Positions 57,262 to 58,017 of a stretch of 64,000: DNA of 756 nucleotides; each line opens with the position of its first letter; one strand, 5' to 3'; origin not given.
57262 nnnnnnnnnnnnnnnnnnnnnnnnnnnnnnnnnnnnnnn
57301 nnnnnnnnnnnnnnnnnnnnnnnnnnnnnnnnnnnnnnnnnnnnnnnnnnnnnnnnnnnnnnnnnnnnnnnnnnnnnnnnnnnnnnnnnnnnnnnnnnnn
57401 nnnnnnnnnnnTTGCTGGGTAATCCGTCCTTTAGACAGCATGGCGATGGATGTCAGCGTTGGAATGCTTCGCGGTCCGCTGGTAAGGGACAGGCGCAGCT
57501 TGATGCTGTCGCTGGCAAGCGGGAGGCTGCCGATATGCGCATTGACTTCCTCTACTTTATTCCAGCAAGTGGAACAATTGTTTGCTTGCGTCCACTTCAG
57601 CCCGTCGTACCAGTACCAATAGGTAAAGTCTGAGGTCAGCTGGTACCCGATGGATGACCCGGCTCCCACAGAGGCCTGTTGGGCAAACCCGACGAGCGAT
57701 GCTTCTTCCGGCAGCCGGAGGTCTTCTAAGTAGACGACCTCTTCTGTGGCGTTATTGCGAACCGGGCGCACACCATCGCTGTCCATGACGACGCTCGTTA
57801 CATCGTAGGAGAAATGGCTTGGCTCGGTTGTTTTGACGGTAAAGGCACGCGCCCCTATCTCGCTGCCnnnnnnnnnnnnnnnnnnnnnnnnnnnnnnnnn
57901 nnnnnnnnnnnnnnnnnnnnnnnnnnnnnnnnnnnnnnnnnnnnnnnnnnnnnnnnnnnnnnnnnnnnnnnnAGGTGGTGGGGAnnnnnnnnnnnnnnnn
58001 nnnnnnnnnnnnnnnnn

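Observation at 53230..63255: Ten-kb minus-strand 'surface module' of five tightly packed genes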

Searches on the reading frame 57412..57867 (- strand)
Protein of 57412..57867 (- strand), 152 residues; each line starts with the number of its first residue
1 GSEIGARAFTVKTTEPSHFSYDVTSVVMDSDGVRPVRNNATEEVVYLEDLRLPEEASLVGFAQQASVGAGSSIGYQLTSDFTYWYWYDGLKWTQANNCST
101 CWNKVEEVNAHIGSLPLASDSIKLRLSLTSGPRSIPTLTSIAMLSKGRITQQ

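Call 73: search_protein_families(library=pfam, proteins=[window:57412-57867:-], max_evalue=10)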
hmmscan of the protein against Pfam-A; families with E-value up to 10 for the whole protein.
seq(152 aa): 0 families

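Call 76: search_solved_structures(query=A4, max_evalue=5, show_alignments=1)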
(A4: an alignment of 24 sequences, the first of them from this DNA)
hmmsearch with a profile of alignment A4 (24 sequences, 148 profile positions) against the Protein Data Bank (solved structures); distinct sequences matched with E-value up to 5: 3.
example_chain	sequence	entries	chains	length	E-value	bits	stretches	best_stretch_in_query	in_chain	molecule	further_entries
8gra_I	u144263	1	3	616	0.39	13.6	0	6-79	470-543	Type VI secretion system spike protein VgrG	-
9og2_B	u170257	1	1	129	0.97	12.3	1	47-86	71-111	Monoclonal antibody 12I12 heavy chain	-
6xoc_A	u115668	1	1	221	1.2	12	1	37-92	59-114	Iv4 Fab Heavy Chain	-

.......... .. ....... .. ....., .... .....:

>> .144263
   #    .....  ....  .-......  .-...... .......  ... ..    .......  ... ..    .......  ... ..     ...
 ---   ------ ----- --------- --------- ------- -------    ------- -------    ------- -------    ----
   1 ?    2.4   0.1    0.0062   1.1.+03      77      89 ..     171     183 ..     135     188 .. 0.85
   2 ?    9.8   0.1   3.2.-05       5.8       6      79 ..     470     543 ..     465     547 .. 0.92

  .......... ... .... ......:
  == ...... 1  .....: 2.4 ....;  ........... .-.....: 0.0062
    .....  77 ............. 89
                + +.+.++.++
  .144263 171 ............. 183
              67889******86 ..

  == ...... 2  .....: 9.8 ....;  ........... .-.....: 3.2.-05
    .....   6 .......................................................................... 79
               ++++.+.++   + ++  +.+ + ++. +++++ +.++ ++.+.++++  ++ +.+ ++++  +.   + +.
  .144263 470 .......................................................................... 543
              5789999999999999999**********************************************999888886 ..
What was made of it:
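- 57403..57861 (-): Conserved membrane-proximal N-domain (residues 38-190) with an invariant Cys pair (C133, C136). No Pfam hit (call 73) and no PDB sequence hit (call 76).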
